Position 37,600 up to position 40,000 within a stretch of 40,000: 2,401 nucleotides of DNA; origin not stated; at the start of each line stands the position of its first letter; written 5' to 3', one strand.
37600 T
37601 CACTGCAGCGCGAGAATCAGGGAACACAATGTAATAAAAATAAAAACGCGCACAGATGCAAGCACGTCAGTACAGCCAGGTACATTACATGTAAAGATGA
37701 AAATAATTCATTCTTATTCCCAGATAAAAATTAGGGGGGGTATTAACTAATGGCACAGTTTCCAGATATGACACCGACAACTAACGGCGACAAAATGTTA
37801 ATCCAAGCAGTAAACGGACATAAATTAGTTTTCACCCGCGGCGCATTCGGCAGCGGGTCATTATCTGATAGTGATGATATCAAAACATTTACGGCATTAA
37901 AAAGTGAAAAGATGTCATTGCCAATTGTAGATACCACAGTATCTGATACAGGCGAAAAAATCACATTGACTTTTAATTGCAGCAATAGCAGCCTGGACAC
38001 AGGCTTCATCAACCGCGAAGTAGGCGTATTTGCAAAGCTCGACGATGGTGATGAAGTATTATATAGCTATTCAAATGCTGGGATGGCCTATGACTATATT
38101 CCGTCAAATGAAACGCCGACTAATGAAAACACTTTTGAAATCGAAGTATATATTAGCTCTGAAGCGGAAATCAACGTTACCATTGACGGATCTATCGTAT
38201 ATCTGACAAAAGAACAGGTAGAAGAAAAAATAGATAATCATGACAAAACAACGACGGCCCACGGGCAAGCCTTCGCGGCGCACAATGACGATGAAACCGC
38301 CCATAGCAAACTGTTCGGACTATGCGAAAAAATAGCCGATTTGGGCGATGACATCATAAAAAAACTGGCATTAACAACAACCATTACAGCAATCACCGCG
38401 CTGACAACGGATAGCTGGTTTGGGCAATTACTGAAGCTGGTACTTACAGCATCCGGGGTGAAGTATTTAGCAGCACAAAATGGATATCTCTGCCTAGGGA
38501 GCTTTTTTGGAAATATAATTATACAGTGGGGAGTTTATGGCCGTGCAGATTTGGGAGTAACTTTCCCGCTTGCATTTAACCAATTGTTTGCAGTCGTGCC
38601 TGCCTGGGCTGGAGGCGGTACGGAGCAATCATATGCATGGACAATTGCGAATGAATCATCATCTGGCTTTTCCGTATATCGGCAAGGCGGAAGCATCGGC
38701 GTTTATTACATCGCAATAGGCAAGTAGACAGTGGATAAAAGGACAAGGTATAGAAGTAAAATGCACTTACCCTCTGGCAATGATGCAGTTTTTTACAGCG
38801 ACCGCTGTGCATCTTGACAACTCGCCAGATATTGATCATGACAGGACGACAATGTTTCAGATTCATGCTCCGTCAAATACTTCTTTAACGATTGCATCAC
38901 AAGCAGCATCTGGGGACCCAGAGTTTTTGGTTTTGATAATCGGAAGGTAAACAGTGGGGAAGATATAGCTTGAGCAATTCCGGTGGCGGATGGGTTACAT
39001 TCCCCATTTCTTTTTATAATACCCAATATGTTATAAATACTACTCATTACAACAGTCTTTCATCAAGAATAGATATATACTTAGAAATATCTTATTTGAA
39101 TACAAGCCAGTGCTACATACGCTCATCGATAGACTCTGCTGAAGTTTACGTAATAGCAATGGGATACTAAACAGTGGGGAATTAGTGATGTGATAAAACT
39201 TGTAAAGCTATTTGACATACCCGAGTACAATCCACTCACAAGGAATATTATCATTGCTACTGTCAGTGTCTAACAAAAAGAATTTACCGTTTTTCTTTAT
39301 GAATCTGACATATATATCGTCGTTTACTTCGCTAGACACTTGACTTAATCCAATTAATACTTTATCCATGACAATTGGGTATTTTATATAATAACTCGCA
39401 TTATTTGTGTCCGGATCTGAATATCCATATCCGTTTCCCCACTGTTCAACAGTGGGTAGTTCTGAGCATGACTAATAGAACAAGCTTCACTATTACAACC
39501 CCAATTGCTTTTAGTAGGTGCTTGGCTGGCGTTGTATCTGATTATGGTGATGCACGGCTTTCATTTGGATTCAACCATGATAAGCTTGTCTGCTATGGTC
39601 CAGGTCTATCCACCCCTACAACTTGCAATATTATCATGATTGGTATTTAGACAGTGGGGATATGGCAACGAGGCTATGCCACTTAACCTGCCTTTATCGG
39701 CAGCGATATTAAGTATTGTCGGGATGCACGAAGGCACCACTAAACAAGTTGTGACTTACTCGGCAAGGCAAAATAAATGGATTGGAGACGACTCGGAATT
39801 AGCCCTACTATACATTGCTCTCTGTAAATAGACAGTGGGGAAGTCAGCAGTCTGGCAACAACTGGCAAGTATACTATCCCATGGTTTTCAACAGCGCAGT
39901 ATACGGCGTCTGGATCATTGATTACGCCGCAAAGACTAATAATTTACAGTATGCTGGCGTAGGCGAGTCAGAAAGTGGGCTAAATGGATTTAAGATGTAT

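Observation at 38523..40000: Array of at least 7 alternative tail-fibre C-terminal domain cassettes delimited by a conserved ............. core: candidate multi-cassette host-range switching system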

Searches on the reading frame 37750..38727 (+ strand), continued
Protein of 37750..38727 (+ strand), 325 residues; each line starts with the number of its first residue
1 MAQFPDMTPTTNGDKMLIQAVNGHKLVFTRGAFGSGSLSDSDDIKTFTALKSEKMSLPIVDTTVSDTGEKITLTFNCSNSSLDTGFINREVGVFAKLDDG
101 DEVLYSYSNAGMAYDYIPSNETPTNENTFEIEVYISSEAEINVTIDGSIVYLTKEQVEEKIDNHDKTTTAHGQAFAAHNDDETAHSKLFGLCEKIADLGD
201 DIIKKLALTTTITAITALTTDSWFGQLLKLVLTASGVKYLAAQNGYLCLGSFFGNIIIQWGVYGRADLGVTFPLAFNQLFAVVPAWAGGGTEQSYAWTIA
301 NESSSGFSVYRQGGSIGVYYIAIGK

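Call 35: get_annotated_region(hit=H23, flank=5000)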
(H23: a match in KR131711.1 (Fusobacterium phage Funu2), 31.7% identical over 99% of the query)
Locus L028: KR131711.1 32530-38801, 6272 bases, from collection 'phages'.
description: Fusobacterium phage Funu2 supercont1.1, partial genome.
organism: Fusobacterium phage Funu2 (NCBI taxid 1640978)
taxonomy: Viruses; Duplodnaviria; Heunggongvirae; Uroviricota; Caudoviricetes
host: Fusobacterium nucleatum 7_1; source: -; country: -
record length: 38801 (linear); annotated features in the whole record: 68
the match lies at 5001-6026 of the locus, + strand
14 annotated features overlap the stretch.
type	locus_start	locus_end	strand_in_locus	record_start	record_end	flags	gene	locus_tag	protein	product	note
CDS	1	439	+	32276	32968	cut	-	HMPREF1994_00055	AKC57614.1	hypothetical protein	-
CDS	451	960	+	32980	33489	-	-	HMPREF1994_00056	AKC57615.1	hypothetical protein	-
CDS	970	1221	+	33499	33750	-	-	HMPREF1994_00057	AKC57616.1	hypothetical protein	-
CDS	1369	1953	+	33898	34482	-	-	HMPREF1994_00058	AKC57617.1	hypothetical protein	-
CDS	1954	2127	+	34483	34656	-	-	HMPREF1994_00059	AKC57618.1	hypothetical protein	-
CDS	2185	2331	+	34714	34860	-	-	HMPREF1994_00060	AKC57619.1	hypothetical protein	-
CDS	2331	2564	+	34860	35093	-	-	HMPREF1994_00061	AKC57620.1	hypothetical protein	-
CDS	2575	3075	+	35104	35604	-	-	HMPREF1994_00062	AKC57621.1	hypothetical protein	-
CDS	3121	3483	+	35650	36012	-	-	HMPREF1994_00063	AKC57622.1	hypothetical protein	-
CDS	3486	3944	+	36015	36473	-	-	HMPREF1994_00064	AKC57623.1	methyltransferase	-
CDS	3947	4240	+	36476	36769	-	-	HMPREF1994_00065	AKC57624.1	hypothetical protein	-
CDS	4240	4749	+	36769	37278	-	-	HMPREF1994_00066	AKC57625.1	dUTPase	-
CDS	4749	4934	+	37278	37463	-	-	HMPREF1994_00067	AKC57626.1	hypothetical protein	-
CDS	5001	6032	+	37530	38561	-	-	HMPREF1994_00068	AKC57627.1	integrase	-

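Call 38: search_protein_families(library=ncbifam, proteins=[L002:11847-12893:-, L013:12117-13148:-, L014:11672-12700:-], max_evalue=0.001)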
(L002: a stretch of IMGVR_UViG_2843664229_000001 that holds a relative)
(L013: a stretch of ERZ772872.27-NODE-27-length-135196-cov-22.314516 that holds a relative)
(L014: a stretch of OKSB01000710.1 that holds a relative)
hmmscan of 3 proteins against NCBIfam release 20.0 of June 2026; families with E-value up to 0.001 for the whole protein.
L002:11847-12893:- (349 aa): 10 families
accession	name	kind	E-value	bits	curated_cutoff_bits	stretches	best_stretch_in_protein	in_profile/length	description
NF040815.2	recomb_XerA_Arch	equivalog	2.3e-19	70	220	1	87-343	10-261/263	site-specific tyrosine recombinase/integron integrase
TIGR02224.1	recomb_XerC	equivalog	1.9e-18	66.9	335.15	1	82-343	6-284/295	tyrosine recombinase XerC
TIGR02225.1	recomb_XerD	equivalog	4.9e-18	65.5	329.6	1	84-345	8-283/290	site-specific tyrosine recombinase XerD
NF001399.0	PRK00283.1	subfamily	1.5e-16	60.5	279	1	87-344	20-291/300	tyrosine recombinase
TIGR02249.1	integrase_gron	subfamily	6.4e-12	45.5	265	1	89-245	14-166/315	integron integrase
NF002331.0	PRK01287.1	subfamily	2.1e-09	36.8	371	1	129-343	91-319/365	site-specific tyrosine recombinase XerC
NF003462.0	PRK05084.1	equivalog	2.4e-09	36.4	267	1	293-346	302-354/360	tyrosine recombinase XerS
NF002685.0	PRK02436.1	equivalog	3.4e-07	30.4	178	1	88-272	13-184/245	site-specific tyrosine recombinase XerD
NF011946.0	PRK15417.1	equivalog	5.9e-05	22.4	435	0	110-238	51-175/337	integron integrase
NF040693.1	recomb_GmtY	equivalog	0.00015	21.2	340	0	267-343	357-439/441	gamma-mobile-trio recombinase GmtY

L013:12117-13148:- (344 aa): 10 families
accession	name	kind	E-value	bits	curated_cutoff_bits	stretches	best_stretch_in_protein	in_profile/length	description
NF040815.2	recomb_XerA_Arch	equivalog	7e-20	71.7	220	1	82-338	10-261/263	site-specific tyrosine recombinase/integron integrase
TIGR02225.1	recomb_XerD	equivalog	1.8e-16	60.3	329.6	1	80-340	9-283/290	site-specific tyrosine recombinase XerD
NF001399.0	PRK00283.1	subfamily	7.5e-16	58.2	279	1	81-340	19-292/300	tyrosine recombinase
TIGR02224.1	recomb_XerC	equivalog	6.1e-15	55.4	335.15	1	80-338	9-284/295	tyrosine recombinase XerC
TIGR02249.1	integrase_gron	subfamily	3.7e-10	39.7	265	1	82-244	12-170/315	integron integrase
NF003462.0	PRK05084.1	equivalog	2.1e-09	36.6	267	1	286-341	300-354/360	tyrosine recombinase XerS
NF002331.0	PRK01287.1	subfamily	4.6e-09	35.7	371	1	127-338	94-319/365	site-specific tyrosine recombinase XerC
NF002685.0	PRK02436.1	equivalog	4.6e-05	23.4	178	1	177-268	99-185/245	site-specific tyrosine recombinase XerD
NF040693.1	recomb_GmtY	equivalog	0.00012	21.5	340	0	264-338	362-439/441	gamma-mobile-trio recombinase GmtY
NF011946.0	PRK15417.1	equivalog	0.0002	20.6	435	0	113-229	59-171/337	integron integrase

L014:11672-12700:- (343 aa): 8 families
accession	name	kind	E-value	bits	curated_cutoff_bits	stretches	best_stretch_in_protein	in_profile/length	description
NF040815.2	recomb_XerA_Arch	equivalog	4.4e-19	69.1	220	1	85-337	12-261/263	site-specific tyrosine recombinase/integron integrase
TIGR02224.1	recomb_XerC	equivalog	1.8e-15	57.1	335.15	1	75-337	3-284/295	tyrosine recombinase XerC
TIGR02225.1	recomb_XerD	equivalog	3.5e-15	56.1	329.6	1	75-339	3-283/290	site-specific tyrosine recombinase XerD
NF001399.0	PRK00283.1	subfamily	4e-13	49.3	279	1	72-339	9-292/300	tyrosine recombinase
NF002331.0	PRK01287.1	subfamily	9.3e-08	31.4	371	1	103-337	66-319/365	site-specific tyrosine recombinase XerC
NF003462.0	PRK05084.1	equivalog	7.1e-07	28.3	267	0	288-340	303-354/360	tyrosine recombinase XerS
NF040693.1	recomb_GmtY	equivalog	2.9e-06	26.8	340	0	264-337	362-439/441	gamma-mobile-trio recombinase GmtY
TIGR02249.1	integrase_gron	subfamily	1.7e-05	24.4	265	0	175-230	102-157/315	integron integrase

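Call 39: search_protein_families(library=phrogs, proteins=[L002:11847-12893:-, window:37750-38727:+, L002:12937-13410:+], max_evalue=0.001)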
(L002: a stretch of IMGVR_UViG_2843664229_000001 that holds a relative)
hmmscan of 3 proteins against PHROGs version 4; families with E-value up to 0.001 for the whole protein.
L002:11847-12893:- (349 aa): 4 families
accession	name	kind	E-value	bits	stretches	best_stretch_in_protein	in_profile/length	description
phrog_1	-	integration and excision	2.1e-54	186.8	1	27-346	130-445/611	integrase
phrog_216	-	integration and excision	5.3e-19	69.4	1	137-348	14-236/301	integrase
phrog_7685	-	integration and excision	8.2e-09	36.3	1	232-344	123-231/240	integrase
phrog_5830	-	integration and excision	8.7e-05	22.9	1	89-252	16-186/318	integrase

window:37750-38727:+ (325 aa): 16 families
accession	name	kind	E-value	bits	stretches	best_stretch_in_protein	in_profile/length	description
phrog_7037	-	tail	6.3e-39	135.4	1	1-179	2-180/480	tail fiber protein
phrog_19961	-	tail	1.2e-32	114.4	1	1-198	1-198/480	tail fiber protein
phrog_23632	-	unknown function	4.5e-29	102.9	1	1-164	1-161/330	-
phrog_38337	-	unknown function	7.8e-26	91.9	1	10-187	14-191/622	-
phrog_6162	-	tail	8.4e-13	48.1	1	7-188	12-190/1060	tail fiber protein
phrog_30004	-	unknown function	6.6e-12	46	1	21-195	27-197/363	-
phrog_27381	-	tail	1.1e-10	42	1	10-176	9-172/373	tail fiber protein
phrog_25620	-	tail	1.5e-09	38.6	1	20-164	21-163/348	tail collar fiber protein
phrog_12519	-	unknown function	1.4e-08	34.6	1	1-166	1-170/716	-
phrog_1780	-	tail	7.2e-08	32.5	1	9-180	10-174/855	tail collar fiber protein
phrog_4618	-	tail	1.3e-07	31.7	1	10-169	10-164/413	tail collar fiber protein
phrog_4209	-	tail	5.7e-06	26.6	1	240-324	314-405/406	tail fiber protein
phrog_17457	-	unknown function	8.4e-06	26.1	1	6-159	11-167/502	-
phrog_6202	-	tail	9.5e-06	26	1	10-169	10-164/636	tail fiber protein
phrog_1162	-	tail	9.7e-05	22.5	1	19-168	21-167/354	tail fiber protein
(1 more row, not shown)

L002:12937-13410:+ (157 aa): 1 family
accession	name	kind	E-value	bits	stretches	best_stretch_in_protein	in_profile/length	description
phrog_32639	-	unknown function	1e-11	46.8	1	76-144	78-146/154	-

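Call 54: search_solved_structures(query=window:37750-38727:+, max_evalue=1, show_alignments=2)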
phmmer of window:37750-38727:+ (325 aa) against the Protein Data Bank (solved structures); distinct sequences matched with E-value up to 1: 2.
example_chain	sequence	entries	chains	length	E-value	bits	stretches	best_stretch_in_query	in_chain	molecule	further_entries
4yuu_M1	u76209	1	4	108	0.19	14.4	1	227-280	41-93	PHOTOSYSTEM II REACTION CENTER PROTEIN M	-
3b85_A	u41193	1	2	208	0.65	12.7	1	8-83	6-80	Phosphate starvation-inducible protein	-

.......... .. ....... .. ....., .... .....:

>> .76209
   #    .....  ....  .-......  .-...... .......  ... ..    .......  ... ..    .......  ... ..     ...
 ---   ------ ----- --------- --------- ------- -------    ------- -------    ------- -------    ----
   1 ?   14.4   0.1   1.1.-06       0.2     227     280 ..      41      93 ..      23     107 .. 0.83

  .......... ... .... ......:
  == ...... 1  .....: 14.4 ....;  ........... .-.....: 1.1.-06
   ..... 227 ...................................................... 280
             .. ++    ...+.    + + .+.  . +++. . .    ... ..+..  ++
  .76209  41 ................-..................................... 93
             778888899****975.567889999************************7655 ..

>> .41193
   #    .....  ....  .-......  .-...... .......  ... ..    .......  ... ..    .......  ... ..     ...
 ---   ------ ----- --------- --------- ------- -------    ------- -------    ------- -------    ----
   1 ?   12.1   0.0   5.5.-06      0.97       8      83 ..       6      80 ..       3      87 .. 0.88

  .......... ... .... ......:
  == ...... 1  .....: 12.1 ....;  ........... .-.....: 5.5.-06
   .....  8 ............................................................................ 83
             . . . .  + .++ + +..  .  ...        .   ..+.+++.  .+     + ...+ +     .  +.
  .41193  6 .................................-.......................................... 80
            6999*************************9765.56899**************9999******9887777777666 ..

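Call 63: predict_structure(alignment_id=A3)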
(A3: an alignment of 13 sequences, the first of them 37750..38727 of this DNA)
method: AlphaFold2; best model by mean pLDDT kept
length: 325 residues; sequences in the alignment: 13
mean_pLDDT: 36.3   pTM: 0.24
mean pLDDT of the five models: 36.3, 35.7, 34.9, 33.1, 32.9
residues with pLDDT >= 90: 0; 70-90: 0; 50-70: 42; < 50: 283
segments of 3 or more residues with pLDDT < 50: 1-256, 264-271, 287-296, 303-307
pLDDT, mean of each block of 10 residues (from residue 1): 26 30 34 25 26 28 32 34 29 32 31 33 32 33 31 30 32 30 31 30 37 40 45 36 37 47 49 51 52 48 48 53 56
secondary structure, 60 per line:
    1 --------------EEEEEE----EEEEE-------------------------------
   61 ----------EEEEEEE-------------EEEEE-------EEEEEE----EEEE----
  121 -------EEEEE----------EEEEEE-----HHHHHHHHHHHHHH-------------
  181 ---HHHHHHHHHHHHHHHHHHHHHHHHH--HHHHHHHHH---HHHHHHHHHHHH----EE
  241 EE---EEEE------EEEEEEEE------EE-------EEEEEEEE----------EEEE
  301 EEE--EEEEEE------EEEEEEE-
elements in order: E15-20 E25-29 E71-77 E91-95 E103-108 E113-116 E128-132 E143-148 H154-167 H184-208 H211-219 H223-234 E239-242 E246-249 E256-263 E279-286 E297-303 E306-311 E318-324

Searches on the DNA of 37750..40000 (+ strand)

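Call 7: search_dna_similar(query=window:37750-40000:+, collection=phages, mode=distant)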
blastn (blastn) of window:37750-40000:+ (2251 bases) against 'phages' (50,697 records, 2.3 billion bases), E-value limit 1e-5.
No match.
